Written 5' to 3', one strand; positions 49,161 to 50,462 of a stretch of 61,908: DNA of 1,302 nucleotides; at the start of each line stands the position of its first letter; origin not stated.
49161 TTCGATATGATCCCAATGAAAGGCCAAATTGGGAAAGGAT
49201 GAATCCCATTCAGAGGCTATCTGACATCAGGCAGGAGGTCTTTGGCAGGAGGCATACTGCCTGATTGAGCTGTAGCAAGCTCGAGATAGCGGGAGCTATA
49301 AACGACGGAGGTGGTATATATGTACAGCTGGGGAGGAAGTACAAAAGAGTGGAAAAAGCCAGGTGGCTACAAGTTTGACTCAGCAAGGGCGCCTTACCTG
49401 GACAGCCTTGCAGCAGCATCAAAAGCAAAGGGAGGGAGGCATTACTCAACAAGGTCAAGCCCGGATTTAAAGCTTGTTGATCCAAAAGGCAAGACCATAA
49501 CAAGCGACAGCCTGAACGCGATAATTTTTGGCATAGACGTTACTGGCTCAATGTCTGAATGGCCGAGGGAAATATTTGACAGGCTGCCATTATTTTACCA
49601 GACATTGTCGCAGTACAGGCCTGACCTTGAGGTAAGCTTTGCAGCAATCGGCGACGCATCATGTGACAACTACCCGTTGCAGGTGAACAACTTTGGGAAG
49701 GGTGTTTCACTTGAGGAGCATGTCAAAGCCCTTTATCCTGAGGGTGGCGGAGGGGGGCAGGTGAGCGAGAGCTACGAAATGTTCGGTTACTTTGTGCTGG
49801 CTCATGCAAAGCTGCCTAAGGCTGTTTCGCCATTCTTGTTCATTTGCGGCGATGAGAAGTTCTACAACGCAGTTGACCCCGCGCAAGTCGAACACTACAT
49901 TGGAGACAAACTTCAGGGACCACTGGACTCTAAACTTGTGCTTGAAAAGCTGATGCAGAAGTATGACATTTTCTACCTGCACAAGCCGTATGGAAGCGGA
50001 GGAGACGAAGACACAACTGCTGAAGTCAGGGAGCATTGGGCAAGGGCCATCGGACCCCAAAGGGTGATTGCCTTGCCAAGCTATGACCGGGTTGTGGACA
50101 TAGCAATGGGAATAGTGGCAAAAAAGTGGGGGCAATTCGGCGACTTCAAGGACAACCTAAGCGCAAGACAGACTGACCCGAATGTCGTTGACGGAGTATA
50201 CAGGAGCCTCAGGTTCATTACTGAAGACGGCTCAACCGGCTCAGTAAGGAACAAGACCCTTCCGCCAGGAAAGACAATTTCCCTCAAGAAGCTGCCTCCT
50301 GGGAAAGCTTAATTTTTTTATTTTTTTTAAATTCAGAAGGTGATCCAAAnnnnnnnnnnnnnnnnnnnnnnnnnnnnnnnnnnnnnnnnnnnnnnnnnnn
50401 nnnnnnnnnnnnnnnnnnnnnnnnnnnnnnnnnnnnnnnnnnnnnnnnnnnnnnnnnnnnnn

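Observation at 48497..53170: Uncharacterised five-gene block (STK, vWA-like, truncated PK-like, radical SAM, aminotransferase) wedged between nadM and nadK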

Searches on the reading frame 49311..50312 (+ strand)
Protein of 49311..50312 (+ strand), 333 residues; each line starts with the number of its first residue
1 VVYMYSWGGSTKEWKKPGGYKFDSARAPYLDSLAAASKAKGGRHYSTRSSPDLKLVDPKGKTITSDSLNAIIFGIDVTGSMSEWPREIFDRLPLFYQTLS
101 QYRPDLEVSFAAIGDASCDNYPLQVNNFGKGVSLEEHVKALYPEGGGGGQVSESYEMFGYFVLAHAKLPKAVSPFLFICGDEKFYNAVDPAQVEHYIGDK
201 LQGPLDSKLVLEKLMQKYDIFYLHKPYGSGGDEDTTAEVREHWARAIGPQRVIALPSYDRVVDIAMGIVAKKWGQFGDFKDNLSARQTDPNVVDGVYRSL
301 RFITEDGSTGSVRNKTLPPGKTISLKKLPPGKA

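Call 3: search_protein_families(library=pfam, proteins=[window:49311-50312:+], max_evalue=0.01)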
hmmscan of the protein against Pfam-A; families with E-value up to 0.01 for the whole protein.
window:49311-50312:+ (333 aa): 0 families

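Call 5: search_protein_families(library=phrogs, proteins=[window:49311-50312:+], max_evalue=0.001)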
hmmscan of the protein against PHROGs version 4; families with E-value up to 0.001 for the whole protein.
window:49311-50312:+ (333 aa): 1 family
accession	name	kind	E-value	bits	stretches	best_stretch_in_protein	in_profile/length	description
phrog_2971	-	unknown function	4.3e-26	92.9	1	70-313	88-335/352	-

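Call 6: search_protein_families(library=ncbifam, proteins=[window:49311-50312:+], max_evalue=0.001)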
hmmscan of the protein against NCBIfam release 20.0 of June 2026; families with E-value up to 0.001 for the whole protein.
window:49311-50312:+ (333 aa): 0 families

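Call 22: find_homologous_proteins(query=window:49311-50312:+, max_evalue=0.00001)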
Query window:49311-50312:+ (333 aa): 1120 proteins with E <= 0.00001 among 2597 candidates; the best 120 are listed.
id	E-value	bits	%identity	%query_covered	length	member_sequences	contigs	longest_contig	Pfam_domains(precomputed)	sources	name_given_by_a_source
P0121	6.9e-224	761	100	99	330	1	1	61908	-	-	-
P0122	2.4e-170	585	78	96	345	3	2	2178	-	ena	-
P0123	4.0e-168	577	75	98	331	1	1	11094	-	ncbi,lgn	-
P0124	1.1e-167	576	75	98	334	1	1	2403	-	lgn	-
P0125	2.5e-167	575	73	99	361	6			-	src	-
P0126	3.1e-166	571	75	98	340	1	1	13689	-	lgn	-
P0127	5.3e-166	570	76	98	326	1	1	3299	-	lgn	-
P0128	5.3e-163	560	75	98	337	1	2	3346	-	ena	-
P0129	4.8e-162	557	76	98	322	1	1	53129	-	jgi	jgi:hypothetical protein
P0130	4.5e-141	488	65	98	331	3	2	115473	-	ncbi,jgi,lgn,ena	-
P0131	3.4e-137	476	64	93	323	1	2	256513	-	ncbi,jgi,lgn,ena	jgi:hypothetical protein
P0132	1.6e-134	467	63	98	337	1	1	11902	-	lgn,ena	-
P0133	2.1e-134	466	63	99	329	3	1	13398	-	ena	-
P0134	4.5e-134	465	63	98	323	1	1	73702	-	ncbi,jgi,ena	ncbi:MAG: hypothetical protein ABIB43_04585 [archaeon]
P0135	7.3e-134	465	64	93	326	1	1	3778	-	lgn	-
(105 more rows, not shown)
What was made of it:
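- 49311..50312 (+): Cassette A, gene 2: vWA-fold protein with a DxTxS MIDAS-like motif and an EGGGGGQ loop. No Pfam family. 1120 homologs, all annotated 'hypothetical' (call 22).
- Checked: Database homologs start at the ATG at 49320, giving 330 aa (call 22).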

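Call 34: predict_structure(alignment_id=A2)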
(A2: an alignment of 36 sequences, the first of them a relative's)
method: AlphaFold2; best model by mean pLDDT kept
length: 330 residues; sequences in the alignment: 36
mean_pLDDT: 90.1   pTM: 0.87
mean pLDDT of the five models: 90.1, 89.6, 89.5, 88.8, 83.3
residues with pLDDT >= 90: 260; 70-90: 39; 50-70: 10; < 50: 21
segments of 3 or more residues with pLDDT < 50: 305-319, 324-327
pLDDT, mean of each block of 10 residues (from residue 1): 86 84 93 94 93 98 98 93 95 96 98 94 97 96 80 98 96 97 98 98 98 98 89 97 97 93 97 95 93 95 52 41 48
secondary structure, 60 per line:
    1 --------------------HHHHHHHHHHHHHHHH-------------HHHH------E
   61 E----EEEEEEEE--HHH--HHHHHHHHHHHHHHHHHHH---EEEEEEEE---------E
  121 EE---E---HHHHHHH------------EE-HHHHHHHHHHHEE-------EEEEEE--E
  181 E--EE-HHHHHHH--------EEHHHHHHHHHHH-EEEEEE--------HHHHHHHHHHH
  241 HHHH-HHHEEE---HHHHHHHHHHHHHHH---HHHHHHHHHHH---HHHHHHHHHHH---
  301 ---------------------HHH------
elements in order: H21-36 H50-53 E66-73 H81-99 E103-110 E120-122 H130-136 H152-162 E172-177 H187-193 H204-214 E216-221 H230-244 E249-251 H255-269 H273-283 H287-297

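Call 36: fold_search(model_id=the predicted structure, library=pdb)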
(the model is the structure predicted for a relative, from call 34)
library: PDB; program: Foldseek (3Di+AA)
matches with E <= 10: 1006; with E <= 0.001: 158
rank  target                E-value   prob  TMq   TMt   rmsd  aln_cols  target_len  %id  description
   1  6m3y                  4.3e-06  1.00  0.42  0.19   9.3       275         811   11  Crystal structure of pilus adhesin, SpaC from Lactobacillus rhamnosus GG - open conformation (released 2020-07-29)
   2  2vc2_B                6.3e-06  1.00  0.45  0.34  12.8       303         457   14  Re-refinement of Integrin AlphaIIbBeta3 Headpiece Bound to Antagonist L-739758 (released 2008-09-02)
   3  4g1e_B                8.5e-06  1.00  0.46  0.23  12.3       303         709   15  Crystal structure of integrin alpha V beta 3 with coil-coiled tag. (released 2012-12-12)
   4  3nid_D                9.0e-06  1.00  0.44  0.32  13.5       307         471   16  The Closed Headpiece of Integrin alphaIIB beta3 and its Complex with an alpahIIB beta3 -Specific Antagonist That Does  (released 2010-12-22)
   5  3nif_D                9.6e-06  1.00  0.43  0.32  13.6       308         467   14  The Closed Headpiece of Integrin IIb 3 and its Complex with an IIb 3 -Specific Antagonist That Does Not Induce Opening (released 2010-12-22)
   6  6m48_B                9.6e-06  1.00  0.38  0.18   9.6       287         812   12  Crystal structure of pilus adhesin, SpaC from Lactobacillus rhamnosus GG - P21212 form (released 2020-07-29)
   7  4wk0_B                1.2e-05  1.00  0.42  0.34  20.9       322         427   13  Metal Ion and Ligand Binding of Integrin (released 2014-12-03)
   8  3zdx_D                1.6e-05  1.00  0.48  0.35  13.2       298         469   14  Integrin alphaIIB beta3 headpiece and RGD peptide complex (released 2013-06-05)
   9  6avq_B                1.7e-05  1.00  0.45  0.23   5.5       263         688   11  The Therapeutic Antibody LM609 Selectively Inhibits Ligand Binding to Human alpha-V beta-3 Integrin via Steric Hindran (released 2017-11-01)
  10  8oxz_Q                1.8e-05  1.00  0.44  0.32  19.6       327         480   12  Rat alpha5beta1 integrin, headpiece (released 2024-11-13)
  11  9dao_B                2.1e-05  1.00  0.44  0.39   6.8       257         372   12  AlphaIIbbeta3 in fully-extended conformation in complex with R6H8 Fab (released 2025-04-09)
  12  3fcs_B                2.3e-05  1.00  0.47  0.24   6.1       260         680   16  Structure of complete ectodomain of integrin aIIBb3 (released 2009-01-20)
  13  3vi4_D                2.9e-05  1.00  0.44  0.35   6.3       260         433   13  Crystal structure of alpha5beta1 integrin headpiece in complex with RGD peptide (released 2012-02-22)
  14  3fcs_D                2.9e-05  1.00  0.47  0.28  12.3       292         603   15  Structure of complete ectodomain of integrin aIIBb3 (released 2009-01-20)
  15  8xel_B                2.9e-05  1.00  0.42  0.30   6.1       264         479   14  Cryo-EM structure of integrin ITGAV/ITGB3 complex, conformation 3 (released 2024-12-25)
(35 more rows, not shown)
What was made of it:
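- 49311..50312 (+): Foldseek matches integrin beta-I, vWF-A and NorD (calls 34, 36). phrog_2971, E 4e-26 (call 5).
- Checked: An AlphaFold2 model (pLDDT 90) matches integrin beta-I, vWF-A and NorD (calls 34, 36).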

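Call 38: search_dna_similar(query=window:49311-50312:+, collection=phages, mode=protein, max_evalue=0.001, max_rows=25)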
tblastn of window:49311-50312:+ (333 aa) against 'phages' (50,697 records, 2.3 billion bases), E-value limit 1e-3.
Records with a match: 219; places in all: 219; records where one place covers at least 80% of the query: 7.
Best place of each record, by identity: <60% 219.
By first word of the organism name: Mycobacterium 200; Rhizobium 10; Vibrio 6; uncultured 1; Mycolicibacterium 1; Bacteriophage 1.
By host as written in the record: Mycobacterium smegmatis mc2 155 155; Mycobacterium smegmatis mc#155 23; - 6; Mycobacterium sp. 6; Mycobacterium smegmatis mc2155 4; Mycobacterium smegmatius mc2 155 3; Rhizobium sp. N941 2; Mycobacterium 2; and 15 more.
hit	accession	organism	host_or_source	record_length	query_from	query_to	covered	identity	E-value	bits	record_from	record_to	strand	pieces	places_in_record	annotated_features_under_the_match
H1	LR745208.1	uncultured phage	metagenomic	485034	20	288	81%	33.5%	5e-31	129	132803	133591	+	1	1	record has no annotation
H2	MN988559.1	Rhizobium phage RHph_TM39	R. phaseoli S20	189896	18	289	82%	26.4%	5e-8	61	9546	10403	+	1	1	hypothetical protein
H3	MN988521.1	Rhizobium phage RHph_TM30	Rhizobium sp. N941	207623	18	289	82%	26.4%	5e-8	61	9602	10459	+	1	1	hypothetical protein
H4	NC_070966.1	Rhizobium phage RHph_TM30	Rhizobium sp. N941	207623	18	289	82%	26.4%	5e-8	61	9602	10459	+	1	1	hypothetical protein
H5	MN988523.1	Rhizobium phage RHph_TM2_3B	Rhizobium phaseoli T2_3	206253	18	289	82%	26.1%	7e-8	60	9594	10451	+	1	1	hypothetical protein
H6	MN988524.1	Rhizobium phage RHph_TM3_3_6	Rhizobium phaseoli T3_6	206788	18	289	82%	26.1%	7e-8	60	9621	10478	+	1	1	hypothetical protein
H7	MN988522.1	Rhizobium phage RHph_TM40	Rhizobium leg. CIAT894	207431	18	289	82%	26.1%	7e-8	60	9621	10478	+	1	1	hypothetical protein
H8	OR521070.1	Mycobacterium phage SrishMeg2525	Mycobacterium smegmatis mc#155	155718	71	312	73%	28.1%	3e-18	92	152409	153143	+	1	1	260: hypothetical protein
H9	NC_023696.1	Mycobacterium phage Dandelion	Mycobacterium smegmatis mc2 155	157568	71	312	73%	28.1%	3e-18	92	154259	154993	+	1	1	268: hypothetical protein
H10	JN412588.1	Mycobacterium phage Dandelion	Mycobacterium smegmatis mc2 155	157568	71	312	73%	28.1%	3e-18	92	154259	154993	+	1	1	268: hypothetical protein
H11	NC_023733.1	Mycobacterium phage MoMoMixon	Mycobacterium smegmatis mc2 155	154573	71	312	73%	28.1%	3e-18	92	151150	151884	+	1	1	257: hypothetical protein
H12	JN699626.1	Mycobacterium phage MoMoMixon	Mycobacterium smegmatis mc2 155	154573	71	312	73%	28.1%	3e-18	92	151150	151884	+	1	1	257: hypothetical protein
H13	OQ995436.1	Mycobacterium phage Caravan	Mycobacterium smegmatis mc2 155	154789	71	312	73%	28.1%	3e-18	92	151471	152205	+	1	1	252: hypothetical protein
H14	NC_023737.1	Mycobacterium phage Pleione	Mycobacterium smegmatis mc2 155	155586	71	312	73%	28.1%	3e-18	92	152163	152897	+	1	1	266: hypothetical protein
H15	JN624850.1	Mycobacterium phage Pleione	Mycobacterium smegmatis mc2 155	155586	71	312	73%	28.1%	3e-18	92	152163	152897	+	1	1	266: hypothetical protein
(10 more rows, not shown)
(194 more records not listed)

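Call 41: get_annotated_region(hit=H9, flank=5000)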
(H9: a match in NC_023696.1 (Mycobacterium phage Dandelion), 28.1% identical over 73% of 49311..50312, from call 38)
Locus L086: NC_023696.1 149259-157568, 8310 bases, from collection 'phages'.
description: Mycobacterium phage Dandelion, complete genome.
organism: Mycobacterium phage Dandelion (NCBI taxid 1074305)
taxonomy: Viruses; Duplodnaviria; Heunggongvirae; Uroviricota; Caudoviricetes; Ceeclamvirinae; Bixzunavirus; Bixzunavirus dandelion
host: Mycobacterium smegmatis mc2 155; source: soil; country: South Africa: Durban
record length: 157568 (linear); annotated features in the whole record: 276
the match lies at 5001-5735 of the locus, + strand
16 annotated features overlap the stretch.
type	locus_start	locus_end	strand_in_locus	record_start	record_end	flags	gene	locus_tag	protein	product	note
CDS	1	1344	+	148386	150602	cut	259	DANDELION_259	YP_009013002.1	terminase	-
CDS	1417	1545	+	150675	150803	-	260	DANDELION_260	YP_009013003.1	hypothetical protein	-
CDS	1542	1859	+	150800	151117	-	261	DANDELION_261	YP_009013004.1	hypothetical protein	-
CDS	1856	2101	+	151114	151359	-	262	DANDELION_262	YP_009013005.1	hypothetical protein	-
CDS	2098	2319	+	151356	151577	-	263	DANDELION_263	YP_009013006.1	hypothetical protein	-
CDS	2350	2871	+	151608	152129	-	264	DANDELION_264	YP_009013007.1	hypothetical protein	-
CDS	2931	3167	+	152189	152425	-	265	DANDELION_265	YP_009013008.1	hypothetical protein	-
CDS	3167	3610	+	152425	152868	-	266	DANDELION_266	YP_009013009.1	hypothetical protein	-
CDS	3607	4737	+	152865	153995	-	267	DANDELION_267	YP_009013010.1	kinase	serine-threonine protein kinase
CDS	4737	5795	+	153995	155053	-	268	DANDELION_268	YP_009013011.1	hypothetical protein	-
CDS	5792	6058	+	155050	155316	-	269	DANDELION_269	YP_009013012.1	hypothetical protein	-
CDS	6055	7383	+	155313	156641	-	270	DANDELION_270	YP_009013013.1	2-aminooxy adenylosuccinate synthetase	PurA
CDS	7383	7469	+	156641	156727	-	271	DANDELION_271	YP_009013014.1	hypothetical protein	-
CDS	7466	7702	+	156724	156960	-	272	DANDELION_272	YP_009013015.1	hypothetical protein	-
CDS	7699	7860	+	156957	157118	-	273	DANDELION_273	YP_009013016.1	hypothetical protein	-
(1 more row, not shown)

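Call 42: get_annotated_region(hit=H2, flank=6000)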
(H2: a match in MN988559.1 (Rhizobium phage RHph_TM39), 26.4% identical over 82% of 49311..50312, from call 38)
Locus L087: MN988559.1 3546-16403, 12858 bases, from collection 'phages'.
description: Rhizobium phage RHph_TM39, partial genome.
organism: Rhizobium phage RHph_TM39 (NCBI taxid 2509768)
taxonomy: Viruses; Duplodnaviria; Heunggongvirae; Uroviricota; Caudoviricetes; Kleczkowskaviridae; Cuauhnahuacvirus
host: R. phaseoli S20; source: agricultural lands; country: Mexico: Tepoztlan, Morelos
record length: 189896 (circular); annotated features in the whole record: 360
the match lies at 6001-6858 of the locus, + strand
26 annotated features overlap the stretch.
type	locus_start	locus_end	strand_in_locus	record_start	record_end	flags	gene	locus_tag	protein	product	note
CDS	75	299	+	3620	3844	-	-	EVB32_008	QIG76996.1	hypothetical protein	-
CDS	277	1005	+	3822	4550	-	-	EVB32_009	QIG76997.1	hypothetical protein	-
CDS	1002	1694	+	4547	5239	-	-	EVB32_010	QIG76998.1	putative dehalogenase hydrolase-like protein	GO_function: GO:0016787 - hydrolase activity; GO_process: GO:0008152 - metabolic process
CDS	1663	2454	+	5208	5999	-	-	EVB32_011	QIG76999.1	phosphoribosyltransferase-like protein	-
CDS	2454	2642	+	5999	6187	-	-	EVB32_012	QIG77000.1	hypothetical protein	-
CDS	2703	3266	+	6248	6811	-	-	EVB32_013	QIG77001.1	putative bifunctional NMN adenylyltransferase/NUDIX hydrolase protein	GO_function: GO:0016787 - hydrolase activity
CDS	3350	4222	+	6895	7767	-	-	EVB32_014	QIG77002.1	hypothetical protein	-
CDS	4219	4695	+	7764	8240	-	-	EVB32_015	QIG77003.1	hypothetical protein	-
CDS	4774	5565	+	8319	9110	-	-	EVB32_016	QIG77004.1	hypothetical protein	-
CDS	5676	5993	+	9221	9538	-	-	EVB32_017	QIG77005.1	hypothetical protein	GO_function: GO:0003676 - nucleic acid binding; GO_function: GO:0008270 - zinc ion binding; GO_function: GO:0016818 - ...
CDS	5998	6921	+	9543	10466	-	-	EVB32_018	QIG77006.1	hypothetical protein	-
CDS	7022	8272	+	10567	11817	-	-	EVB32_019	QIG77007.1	adenylosuccinate synthetase protein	adenylosuccinate synthetase PurA protein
CDS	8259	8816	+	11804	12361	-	-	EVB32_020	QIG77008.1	hypothetical protein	-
CDS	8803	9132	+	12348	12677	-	-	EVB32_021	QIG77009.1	hypothetical protein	-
CDS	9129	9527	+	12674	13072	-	-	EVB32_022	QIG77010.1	hypothetical protein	-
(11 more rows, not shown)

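Call 46: find_related_loci(query=A2, collection=viral_contigs, flank=6000)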
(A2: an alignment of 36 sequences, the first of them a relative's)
Query A2 (330 aa) in viral_contigs; peptide patterns used: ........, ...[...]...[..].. (x = any residue, [..] = any of these).
55 stretches matched a pattern; 45 encode a relative of the query (tblastn E <= 1e-3); 45 distinct loci.
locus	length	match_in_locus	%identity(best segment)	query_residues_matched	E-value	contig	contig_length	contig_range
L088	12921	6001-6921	37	10-327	8e-56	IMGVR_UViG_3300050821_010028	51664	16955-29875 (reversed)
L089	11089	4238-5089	39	11-300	4e-53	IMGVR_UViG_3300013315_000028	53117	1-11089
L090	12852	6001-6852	39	11-300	4e-53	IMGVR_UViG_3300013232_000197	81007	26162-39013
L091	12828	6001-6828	35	10-300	5e-51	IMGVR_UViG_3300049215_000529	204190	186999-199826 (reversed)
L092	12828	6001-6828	35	10-300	5e-51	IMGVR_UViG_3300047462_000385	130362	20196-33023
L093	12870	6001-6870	36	19-319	4e-47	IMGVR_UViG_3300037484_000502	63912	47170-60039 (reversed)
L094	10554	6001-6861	37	15-300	2e-43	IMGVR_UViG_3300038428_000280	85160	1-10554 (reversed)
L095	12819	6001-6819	35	17-298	6e-43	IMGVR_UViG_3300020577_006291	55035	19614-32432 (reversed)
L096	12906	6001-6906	34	26-330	2e-41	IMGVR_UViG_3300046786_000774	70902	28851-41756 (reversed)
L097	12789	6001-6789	33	17-285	1e-34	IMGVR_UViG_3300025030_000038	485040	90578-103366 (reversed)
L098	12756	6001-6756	30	51-297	4e-33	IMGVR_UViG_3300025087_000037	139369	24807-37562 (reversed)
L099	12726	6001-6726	32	67-323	9e-32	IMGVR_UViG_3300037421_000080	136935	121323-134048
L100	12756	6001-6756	30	67-315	6e-31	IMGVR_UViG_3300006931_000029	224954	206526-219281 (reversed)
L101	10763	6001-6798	30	66-325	2e-29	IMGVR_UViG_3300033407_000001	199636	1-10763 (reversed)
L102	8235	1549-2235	34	43-265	9e-29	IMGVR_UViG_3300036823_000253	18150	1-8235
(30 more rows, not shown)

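Call 50: search_protein_families(library=padloc, proteins=[window:49311-50312:+, L086:6055-7383:+, L086:4737-5795:+, L086:3607-4737:+], max_evalue=0.01)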
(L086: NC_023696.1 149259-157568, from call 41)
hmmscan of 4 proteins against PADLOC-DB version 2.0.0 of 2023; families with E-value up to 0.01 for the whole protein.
window:49311-50312:+ (333 aa): 0 families

L086:6055-7383:+ (442 aa): 0 families

L086:4737-5795:+ (352 aa): 0 families

L086:3607-4737:+ (376 aa): 28 families (the best 25 are shown)
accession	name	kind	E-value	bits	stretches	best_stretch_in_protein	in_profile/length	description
PDLC03920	MkoA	-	2.8e-14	50.4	1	114-361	32-283/1112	-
PDLC04053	PD-T4-6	-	5.6e-12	43.7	1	185-301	93-208/311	-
PDLC04138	mad6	-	1.8e-11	41.6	1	124-289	83-240/659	mads_6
PDLC04042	PD-T4-6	-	2.5e-11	41.7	1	95-295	16-202/292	-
PDLC04054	PD-T4-6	-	3.9e-10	37.7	1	197-300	106-209/347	-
PDLC04043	PD-T4-6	-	6e-10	36.8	1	201-293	114-205/452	-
PDLC04062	PD-T4-6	-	2.7e-09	34.6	1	207-291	142-224/450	-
PDLC04060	PD-T4-6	-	9.3e-09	32.7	1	201-289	107-193/486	-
PDLC04056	PD-T4-6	-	2.7e-08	31.4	1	191-259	95-163/415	-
PDLC04044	PD-T4-6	-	1.3e-07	29.1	1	206-301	142-236/372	-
PDLC04039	PD-T4-6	-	1.4e-07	28.9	1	201-293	113-204/458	-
PDLC04047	PD-T4-6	-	1.4e-07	28.9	1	199-290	108-197/327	-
PDLC04045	PD-T4-6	-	4.5e-07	27.2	1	207-290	144-231/350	-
PDLC04048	PD-T4-6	-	5.8e-07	27.2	1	203-291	112-198/354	-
PDLC04063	PD-T4-6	-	1.3e-06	25.5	1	199-257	116-177/564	-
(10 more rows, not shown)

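Call 62: search_protein_families(library=pfam, proteins=[L086:6055-7383:+, L086:5792-6058:+, L087:7022-8272:+], max_evalue=0.05)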
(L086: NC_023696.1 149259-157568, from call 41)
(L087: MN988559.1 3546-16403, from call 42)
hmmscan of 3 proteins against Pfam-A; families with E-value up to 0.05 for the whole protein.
L086:6055-7383:+ (442 aa): 1 family
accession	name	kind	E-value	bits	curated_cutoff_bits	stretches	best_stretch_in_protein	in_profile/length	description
PF00709.27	Adenylsucc_synt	-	1.4e-54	185.9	27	1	9-367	2-344/416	Adenylosuccinate synthetase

L086:5792-6058:+ (88 aa): 0 families

L087:7022-8272:+ (416 aa): 1 family
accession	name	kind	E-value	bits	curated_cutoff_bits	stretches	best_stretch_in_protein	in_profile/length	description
PF00709.27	Adenylsucc_synt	-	4.8e-33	114.9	27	1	6-306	1-279/416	Adenylosuccinate synthetase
